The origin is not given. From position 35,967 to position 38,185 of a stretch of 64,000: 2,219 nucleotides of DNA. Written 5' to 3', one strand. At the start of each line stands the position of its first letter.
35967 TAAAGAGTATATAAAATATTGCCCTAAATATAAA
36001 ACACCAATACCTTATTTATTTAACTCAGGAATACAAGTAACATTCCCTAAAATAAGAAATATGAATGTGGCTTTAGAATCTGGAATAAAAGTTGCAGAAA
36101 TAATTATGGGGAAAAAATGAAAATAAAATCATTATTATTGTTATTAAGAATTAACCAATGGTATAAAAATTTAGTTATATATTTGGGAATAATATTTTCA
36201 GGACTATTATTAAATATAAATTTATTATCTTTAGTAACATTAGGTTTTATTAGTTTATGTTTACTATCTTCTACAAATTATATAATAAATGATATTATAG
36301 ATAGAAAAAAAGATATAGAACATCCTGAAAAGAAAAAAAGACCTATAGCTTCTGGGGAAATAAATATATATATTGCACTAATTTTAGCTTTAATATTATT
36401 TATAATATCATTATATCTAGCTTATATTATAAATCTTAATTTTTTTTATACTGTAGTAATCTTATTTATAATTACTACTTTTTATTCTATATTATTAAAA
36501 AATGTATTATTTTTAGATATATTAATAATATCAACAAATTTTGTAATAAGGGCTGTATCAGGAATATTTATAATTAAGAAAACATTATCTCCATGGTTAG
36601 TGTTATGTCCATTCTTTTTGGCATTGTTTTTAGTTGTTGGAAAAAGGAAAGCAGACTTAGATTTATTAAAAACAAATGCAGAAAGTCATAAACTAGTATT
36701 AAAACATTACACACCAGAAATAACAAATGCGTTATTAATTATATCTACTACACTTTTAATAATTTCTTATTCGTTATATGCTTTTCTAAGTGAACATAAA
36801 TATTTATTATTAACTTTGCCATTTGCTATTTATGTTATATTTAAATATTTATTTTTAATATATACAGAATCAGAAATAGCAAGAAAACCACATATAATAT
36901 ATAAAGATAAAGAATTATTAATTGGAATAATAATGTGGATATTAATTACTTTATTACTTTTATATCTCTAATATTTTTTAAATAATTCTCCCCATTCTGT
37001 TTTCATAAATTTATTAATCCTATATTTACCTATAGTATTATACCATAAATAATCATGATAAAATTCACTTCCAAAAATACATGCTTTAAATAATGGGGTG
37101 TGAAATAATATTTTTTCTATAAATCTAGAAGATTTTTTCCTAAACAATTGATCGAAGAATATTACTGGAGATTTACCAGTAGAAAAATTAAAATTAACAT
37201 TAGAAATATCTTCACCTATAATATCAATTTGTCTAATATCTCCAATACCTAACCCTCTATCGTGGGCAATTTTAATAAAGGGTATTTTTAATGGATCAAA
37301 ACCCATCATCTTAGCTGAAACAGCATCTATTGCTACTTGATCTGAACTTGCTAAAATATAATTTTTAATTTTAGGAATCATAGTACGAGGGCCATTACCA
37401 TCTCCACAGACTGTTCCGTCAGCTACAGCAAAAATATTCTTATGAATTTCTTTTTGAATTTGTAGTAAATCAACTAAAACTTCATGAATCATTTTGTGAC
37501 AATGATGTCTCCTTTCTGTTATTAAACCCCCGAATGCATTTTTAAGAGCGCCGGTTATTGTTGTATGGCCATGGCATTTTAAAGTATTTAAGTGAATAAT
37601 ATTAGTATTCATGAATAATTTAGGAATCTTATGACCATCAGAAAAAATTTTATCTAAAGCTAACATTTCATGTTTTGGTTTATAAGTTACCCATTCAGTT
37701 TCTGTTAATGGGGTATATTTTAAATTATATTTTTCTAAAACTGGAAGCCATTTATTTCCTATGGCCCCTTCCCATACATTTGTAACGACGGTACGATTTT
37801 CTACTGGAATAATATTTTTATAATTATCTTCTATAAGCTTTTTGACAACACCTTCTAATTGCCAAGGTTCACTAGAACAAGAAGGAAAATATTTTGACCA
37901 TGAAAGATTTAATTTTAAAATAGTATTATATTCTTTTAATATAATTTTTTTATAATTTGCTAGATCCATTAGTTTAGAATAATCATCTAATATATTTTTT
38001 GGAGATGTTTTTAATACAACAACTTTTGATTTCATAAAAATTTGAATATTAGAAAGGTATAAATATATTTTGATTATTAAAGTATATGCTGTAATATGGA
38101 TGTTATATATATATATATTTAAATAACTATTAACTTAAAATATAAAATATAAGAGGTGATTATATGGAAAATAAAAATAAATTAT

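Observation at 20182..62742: A roughly 43-kb glycosylation island: AglB plus an unusually large set of GT-C membrane glycosyltransferases and glycan-tailoring enzymes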

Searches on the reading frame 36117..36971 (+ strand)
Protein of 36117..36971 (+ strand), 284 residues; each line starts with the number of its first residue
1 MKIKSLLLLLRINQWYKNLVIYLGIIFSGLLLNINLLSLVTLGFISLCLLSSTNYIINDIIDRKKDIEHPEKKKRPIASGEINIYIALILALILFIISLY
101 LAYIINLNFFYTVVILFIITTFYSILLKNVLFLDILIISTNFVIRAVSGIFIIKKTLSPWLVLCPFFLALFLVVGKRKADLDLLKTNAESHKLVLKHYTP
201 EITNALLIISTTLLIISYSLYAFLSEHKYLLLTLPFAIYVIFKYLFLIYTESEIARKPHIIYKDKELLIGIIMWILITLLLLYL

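Call 4: search_protein_families(library=pfam, proteins=[window:36117-36971:+], max_evalue=0.01)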
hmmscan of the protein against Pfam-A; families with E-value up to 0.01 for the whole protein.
window:36117-36971:+ (284 aa): 1 family
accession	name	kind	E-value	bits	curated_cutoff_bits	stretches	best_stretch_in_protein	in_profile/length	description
PF01040.23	UbiA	-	1.2e-26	93.9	34.2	1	31-251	16-235/250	UbiA prenyltransferase family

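Call 15: search_protein_families(library=ncbifam, proteins=[window:36117-36971:+], max_evalue=0.1)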
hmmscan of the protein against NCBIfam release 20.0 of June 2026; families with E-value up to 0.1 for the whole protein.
window:36117-36971:+ (284 aa): 22 families
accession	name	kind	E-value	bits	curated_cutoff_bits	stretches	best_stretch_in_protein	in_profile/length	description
NF008977.0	PRK12324.1-2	equivalog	2.2e-67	227.6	234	1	3-283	2-288/297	decaprenyl-phosphate phosphoribosyltransferase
NF008978.0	PRK12324.1-4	equivalog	1e-45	156.1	207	1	4-283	33-320/322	decaprenyl-phosphate phosphoribosyltransferase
NF006088.0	PRK08238.1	equivalog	1.6e-42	145.8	351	1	2-249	191-439/482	UbiA family prenyltransferase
NF008976.0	PRK12324.1-1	equivalog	1.9e-36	126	474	1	9-276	24-297/306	decaprenyl-phosphate phosphoribosyltransferase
NF009523.0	PRK12884.1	equivalog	4.9e-15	55.5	269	1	2-277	3-272/279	prenyltransferase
TIGR01474.1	ubiA_proteo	equivalog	1.4e-08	34.6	275.45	1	29-229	35-234/282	4-hydroxybenzoate octaprenyltransferase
NF005742.0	PRK07566.1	equivalog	1.6e-08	34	313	1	41-143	69-172/315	chlorophyll synthase ChlG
TIGR01473.1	cyoE_ctaB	equivalog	2.5e-08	34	210.3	1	21-251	19-253/281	heme o synthase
NF009522.0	PRK12883.1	equivalog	2.6e-08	33.7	353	1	36-176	35-174/279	geranylgeranylglycerol-phosphate geranylgeranyltransferase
TIGR01475.1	ubiA_other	subfamily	2e-07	30.8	180.8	1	20-282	15-281/282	UbiA-like polyprenyltransferase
NF035940.1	prenyl_rel_EboC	equivalog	2.9e-07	30.2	250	1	34-140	36-139/292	UbiA-like protein EboC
TIGR01476.1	chlor_syn_BchG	subfamily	1.3e-06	28.1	212.3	1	20-125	18-124/283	(bacterio)chlorophyll synthase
NF009521.0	PRK12882.1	equivalog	2.4e-06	27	296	1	21-138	24-137/280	geranylgeranylglycerol-phosphate geranylgeranyltransferase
NF009514.0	PRK12873.1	equivalog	6.4e-06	25.7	246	1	5-106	12-115/297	4-hydroxybenzoate polyprenyltransferase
NF041585.1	MqnP_Cj_Hp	exception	1.4e-05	24.7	375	1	36-166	36-167/281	menaquinone biosynthesis prenyltransferase MqnP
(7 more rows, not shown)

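Call 24: search_solved_structures(query=window:36117-36971:+, max_evalue=0.001, show_alignments=1)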
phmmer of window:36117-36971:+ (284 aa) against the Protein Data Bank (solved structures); distinct sequences matched with E-value up to 0.001: 3.
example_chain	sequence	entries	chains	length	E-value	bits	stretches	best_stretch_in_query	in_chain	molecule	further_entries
8j8j_D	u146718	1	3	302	4e-33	118.3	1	7-276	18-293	Decaprenyl-phosphate phosphoribosyltransferase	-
8j8k_A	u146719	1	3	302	5e-25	91.8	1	7-276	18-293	Decaprenyl-phosphate phosphoribosyltransferase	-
4tq3_A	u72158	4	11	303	0.00055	22.8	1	7-250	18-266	Prenyltransferase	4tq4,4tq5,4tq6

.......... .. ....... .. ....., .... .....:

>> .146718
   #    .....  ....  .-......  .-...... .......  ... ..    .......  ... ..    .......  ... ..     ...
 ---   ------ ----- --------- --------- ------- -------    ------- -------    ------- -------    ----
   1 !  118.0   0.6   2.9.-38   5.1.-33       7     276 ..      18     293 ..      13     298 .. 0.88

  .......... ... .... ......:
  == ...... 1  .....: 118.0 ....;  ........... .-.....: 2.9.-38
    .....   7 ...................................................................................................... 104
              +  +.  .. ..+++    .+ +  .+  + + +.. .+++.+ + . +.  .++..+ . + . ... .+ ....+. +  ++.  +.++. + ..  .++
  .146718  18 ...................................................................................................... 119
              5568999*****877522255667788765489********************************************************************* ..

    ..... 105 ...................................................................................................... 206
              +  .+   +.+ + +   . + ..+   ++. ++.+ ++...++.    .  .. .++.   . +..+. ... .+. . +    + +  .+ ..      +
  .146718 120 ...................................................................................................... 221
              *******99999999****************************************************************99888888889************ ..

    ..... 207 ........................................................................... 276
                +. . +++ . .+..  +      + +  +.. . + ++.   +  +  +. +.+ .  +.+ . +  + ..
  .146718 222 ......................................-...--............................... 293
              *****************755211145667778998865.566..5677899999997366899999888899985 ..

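Call 44: find_homologous_proteins(query=window:36117-36971:+, max_evalue=1e-10)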
Query window:36117-36971:+ (284 aa): 904 proteins with E <= 1e-10 among 8000 candidates; the best 120 are listed.
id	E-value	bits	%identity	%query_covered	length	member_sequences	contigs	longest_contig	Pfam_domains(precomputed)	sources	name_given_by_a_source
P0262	1.8e-164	564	100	100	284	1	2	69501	PF01040.24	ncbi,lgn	-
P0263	2.8e-109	383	67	100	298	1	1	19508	PF01040.24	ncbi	-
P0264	4.5e-109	382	65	100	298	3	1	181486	PF01040.24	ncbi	-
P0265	2.5e-107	376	68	96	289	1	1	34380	PF01040.24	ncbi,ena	-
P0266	2.6e-107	376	65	100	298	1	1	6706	PF01040.24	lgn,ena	-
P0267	4.0e-107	376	65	100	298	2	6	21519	PF01040.24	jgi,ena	-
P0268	7.4e-106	372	66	95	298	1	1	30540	PF01040.24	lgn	-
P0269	1.4e-104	367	64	100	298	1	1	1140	PF01040.24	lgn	-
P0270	8.2e-102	358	64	94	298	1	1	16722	PF01040.24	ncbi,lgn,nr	ncbi:UbiA prenyltransferase family protein [Candidatus Woesearchaeota archaeon]|nr:UbiA prenyltransf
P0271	1.9e-99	351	60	100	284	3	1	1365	PF01040.24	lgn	-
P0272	1.0e-95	338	57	94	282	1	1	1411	PF01040.24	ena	-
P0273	1.6e-95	338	60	96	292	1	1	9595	PF01040.24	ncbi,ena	-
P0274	6.8e-95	336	59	100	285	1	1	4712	PF01040.24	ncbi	-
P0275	9.5e-95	335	57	100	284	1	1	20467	PF01040.24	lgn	-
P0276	4.3e-94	333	56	99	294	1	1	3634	PF01040.24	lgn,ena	-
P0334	4.1e-84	300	52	99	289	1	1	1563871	PF01040.24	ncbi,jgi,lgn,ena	ncbi:MAG: UbiA prenyltransferase family protein [Candidatus Woesearchaeota archaeon]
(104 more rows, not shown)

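Call 45: find_encoding_contigs(protein=P0264, flank=10000, max_places=1)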
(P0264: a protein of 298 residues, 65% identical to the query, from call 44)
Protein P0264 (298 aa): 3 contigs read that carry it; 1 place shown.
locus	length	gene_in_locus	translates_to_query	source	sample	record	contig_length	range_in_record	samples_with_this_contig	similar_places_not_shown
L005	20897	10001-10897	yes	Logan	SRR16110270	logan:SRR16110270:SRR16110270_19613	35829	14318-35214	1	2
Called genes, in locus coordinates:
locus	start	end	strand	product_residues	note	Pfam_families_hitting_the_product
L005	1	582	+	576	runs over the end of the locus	PF13231:PMT_2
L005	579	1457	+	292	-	PF00535:Glycos_transf_2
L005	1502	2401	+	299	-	PF03706:LPG_synthase_TM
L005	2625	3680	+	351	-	PF13472:Lipase_GDSL_2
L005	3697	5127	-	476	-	PF02310:B12-binding, PF04055:Radical_SAM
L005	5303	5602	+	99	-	-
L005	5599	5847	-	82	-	-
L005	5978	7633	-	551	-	PF13439:Glyco_transf_4, PF13579:Glyco_trans_4_4 (faint), PF00534:Glycos_transf_1, PF13692:Glyco_trans_1_4, PF13847:Methyltransf_31 (faint), PF13489:Methyltransf_23, PF07021:MetW, PF08241:Methyltransf_11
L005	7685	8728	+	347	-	PF04015:DUF362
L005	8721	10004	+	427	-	PF01266:DAO (faint), PF01593:Amino_oxidase, PF13450:NAD_binding_8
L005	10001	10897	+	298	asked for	PF01040:UbiA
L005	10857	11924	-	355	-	PF04015:DUF362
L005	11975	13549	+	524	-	PF02366:PMT, PF13231:PMT_2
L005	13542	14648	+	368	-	PF13231:PMT_2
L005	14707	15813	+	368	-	PF02350:Epimerase_2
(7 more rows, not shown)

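Call 46: find_encoding_contigs(protein=P0334, flank=10000, max_places=1)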
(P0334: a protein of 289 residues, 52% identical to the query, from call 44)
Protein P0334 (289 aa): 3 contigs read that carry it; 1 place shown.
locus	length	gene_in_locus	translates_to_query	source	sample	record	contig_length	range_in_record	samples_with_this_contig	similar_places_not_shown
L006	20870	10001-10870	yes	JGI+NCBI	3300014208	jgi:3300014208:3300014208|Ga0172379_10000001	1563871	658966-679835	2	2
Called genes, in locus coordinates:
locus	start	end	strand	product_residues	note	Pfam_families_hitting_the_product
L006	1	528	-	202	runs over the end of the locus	PF00318:Ribosomal_S2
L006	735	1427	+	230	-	-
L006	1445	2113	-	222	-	-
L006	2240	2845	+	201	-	-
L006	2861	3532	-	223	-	PF00154:RecA_N, PF03796:DnaB_C (faint), PF06745:ATPase, PF08423:Rad51, PF13481:AAA_25, PF13479:AAA_24, PF05707:Zot (weak)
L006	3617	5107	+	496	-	-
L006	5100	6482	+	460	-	-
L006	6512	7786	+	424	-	PF13506:Glyco_transf_21, PF03142:Chitin_synth_2 (faint), PF00535:Glycos_transf_2, PF10111:Glyco_tranf_2_2, PF13641:Glyco_tranf_2_3, PF13632:Glyco_trans_2_3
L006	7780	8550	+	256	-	-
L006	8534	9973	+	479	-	PF02366:PMT (weak), PF03901:Glyco_transf_22, PF13231:PMT_2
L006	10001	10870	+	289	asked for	PF01040:UbiA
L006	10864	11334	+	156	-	PF01569:PAP2, PF14378:PAP2_3 (weak)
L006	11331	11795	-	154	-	PF26602:HVO_2718_N (weak), PF12844:HTH_19 (weak), PF01381:HTH_3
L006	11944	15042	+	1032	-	PF02516:STT3, PF21436:STT3-PglB_core, PF13145:Rotamase_2, PF13616:Rotamase_3, PF00639:Rotamase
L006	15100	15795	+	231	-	PF00535:Glycos_transf_2, PF13641:Glyco_tranf_2_3 (weak)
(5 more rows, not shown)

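Call 57: find_related_loci(query=A3, collection=genome_contigs, flank=10000)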
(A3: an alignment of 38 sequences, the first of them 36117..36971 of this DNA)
Query A3 (284 aa) in genome_contigs; peptide patterns used: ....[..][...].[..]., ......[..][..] (x = any residue, [..] = any of these).
599 stretches matched a pattern (row limit reached: there are more); 534 encode a relative of the query (tblastn E <= 1e-3); the best 80 are kept; 80 distinct loci.
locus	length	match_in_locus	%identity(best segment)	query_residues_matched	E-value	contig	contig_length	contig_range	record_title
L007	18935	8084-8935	67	1-284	2e-119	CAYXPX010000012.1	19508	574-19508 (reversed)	MAG TPA_asm: Candidatus Woesearchaeota archaeon isolate SRP269290_co2_81 genome assembly, contig: NODE_2866_length_19508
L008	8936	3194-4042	61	1-283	3e-111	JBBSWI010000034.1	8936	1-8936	MAG: Nanoarchaeota archaeon isolate H43-bin028_1 H43_bin028_1_000000000034, whole genome shotgun sequence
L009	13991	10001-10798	64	1-266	1e-107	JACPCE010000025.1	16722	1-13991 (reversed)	MAG: Candidatus Woesearchaeota archaeon isolate NC_groundwater_275_Ag_S-0.2um_29_9 S5_GD2017_2_S2_scaffold_2817, whole g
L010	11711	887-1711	68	9-283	2e-102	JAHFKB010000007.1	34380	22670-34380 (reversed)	MAG: archaeon isolate nzgw40 NODE_1450_length_34381_cov_4.319381, whole genome shotgun sequence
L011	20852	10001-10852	53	1-284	2e-97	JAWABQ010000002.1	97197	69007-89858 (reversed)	MAG: Candidatus Woesearchaeota archaeon isolate JZ-4_201808_bins_194 JZ-4_201808_bins_194_scaffold_2, whole genome shotg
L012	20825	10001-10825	58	9-283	9e-97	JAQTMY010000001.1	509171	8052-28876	MAG: Candidatus Nanoarchaeia archaeon isolate STA_51 NODE_13_length_509171_cov_5.401018_Sandtown_A, whole genome shotgun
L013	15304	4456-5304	57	2-284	2e-96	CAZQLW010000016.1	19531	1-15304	MAG TPA_asm: uncultured Methanosarcinales archaeon isolate SRP077602_co2_353 genome assembly, contig: NODE_4174_length_1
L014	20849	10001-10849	55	1-283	3e-96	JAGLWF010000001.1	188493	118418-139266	MAG: Nanoarchaeota archaeon isolate RS_12_14 ZL285.bin.14.fa_1, whole genome shotgun sequence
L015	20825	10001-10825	55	9-283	9e-96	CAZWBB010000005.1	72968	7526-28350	MAG TPA_asm: uncultured Methanosarcinales archaeon isolate SRP077602_co2_374 genome assembly, contig: NODE_509_length_72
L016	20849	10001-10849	55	1-283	1e-95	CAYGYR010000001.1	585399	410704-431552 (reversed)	MAG TPA_asm: uncultured Methanosarcinales archaeon isolate ERP119294_co1_430 genome assembly, contig: NODE_8_length_5853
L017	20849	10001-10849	52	2-283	3e-94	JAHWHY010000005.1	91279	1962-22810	MAG: Candidatus Woesearchaeota archaeon isolate Yap150.bin7.227 contig-145_327, whole genome shotgun sequence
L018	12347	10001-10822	55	1-274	6e-94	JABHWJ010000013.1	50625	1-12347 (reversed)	MAG: Candidatus Woesearchaeota archaeon isolate SI047_bin129 k141_312979, whole genome shotgun sequence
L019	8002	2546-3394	54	2-284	1e-93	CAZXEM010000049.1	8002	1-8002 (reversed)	MAG TPA_asm: uncultured Methanosarcinales archaeon isolate binchicken_co28_250 genome assembly, contig: NODE_5784_length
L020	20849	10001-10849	52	1-283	1e-93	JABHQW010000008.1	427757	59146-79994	MAG: Candidatus Woesearchaeota archaeon isolate SI039_bin115 k141_1797022, whole genome shotgun sequence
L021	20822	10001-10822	51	11-283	2e-93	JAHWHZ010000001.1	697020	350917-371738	MAG: Candidatus Woesearchaeota archaeon isolate Yap200.bin2.134 contig_6, whole genome shotgun sequence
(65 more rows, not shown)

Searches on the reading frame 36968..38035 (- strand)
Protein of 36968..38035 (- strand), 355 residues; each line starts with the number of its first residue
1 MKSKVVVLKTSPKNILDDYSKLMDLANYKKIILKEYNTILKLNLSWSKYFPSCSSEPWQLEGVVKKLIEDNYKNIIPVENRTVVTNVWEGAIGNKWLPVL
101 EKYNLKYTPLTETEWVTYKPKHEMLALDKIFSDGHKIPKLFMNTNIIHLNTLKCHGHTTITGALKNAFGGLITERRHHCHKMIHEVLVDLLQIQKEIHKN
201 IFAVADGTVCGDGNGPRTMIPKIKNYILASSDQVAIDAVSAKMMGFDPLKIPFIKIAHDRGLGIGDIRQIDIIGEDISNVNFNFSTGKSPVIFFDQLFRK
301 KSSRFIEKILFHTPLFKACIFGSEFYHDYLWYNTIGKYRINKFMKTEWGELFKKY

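Call 4: search_protein_families(library=pfam, proteins=[window:36968-38035:-], max_evalue=0.01)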
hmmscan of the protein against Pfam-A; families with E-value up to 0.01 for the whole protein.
window:36968-38035:- (355 aa): 1 family
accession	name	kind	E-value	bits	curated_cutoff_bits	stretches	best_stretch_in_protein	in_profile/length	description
PF04015.17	DUF362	-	2.2e-24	87.1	24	1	39-241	2-199/200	Domain of unknown function (DUF362)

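Call 15: search_protein_families(library=ncbifam, proteins=[window:36968-38035:-], max_evalue=0.1)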
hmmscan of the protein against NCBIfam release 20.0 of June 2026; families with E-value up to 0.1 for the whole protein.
window:36968-38035:- (355 aa): 2 families
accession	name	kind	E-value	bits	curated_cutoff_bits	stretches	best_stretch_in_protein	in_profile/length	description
NF052623.1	Npun_F2552_fam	equivalog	8e-09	35.3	500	1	138-277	129-271/314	Npun_F2552 family protein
NF047856.1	BGlucanaseBglS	equivalog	0.032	13.7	300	1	58-120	181-236/237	beta-glucanase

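Call 48: search_solved_structures(query=window:36968-38035:-, max_evalue=1)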
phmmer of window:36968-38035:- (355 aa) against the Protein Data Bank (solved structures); distinct sequences matched with E-value up to 1: 0.
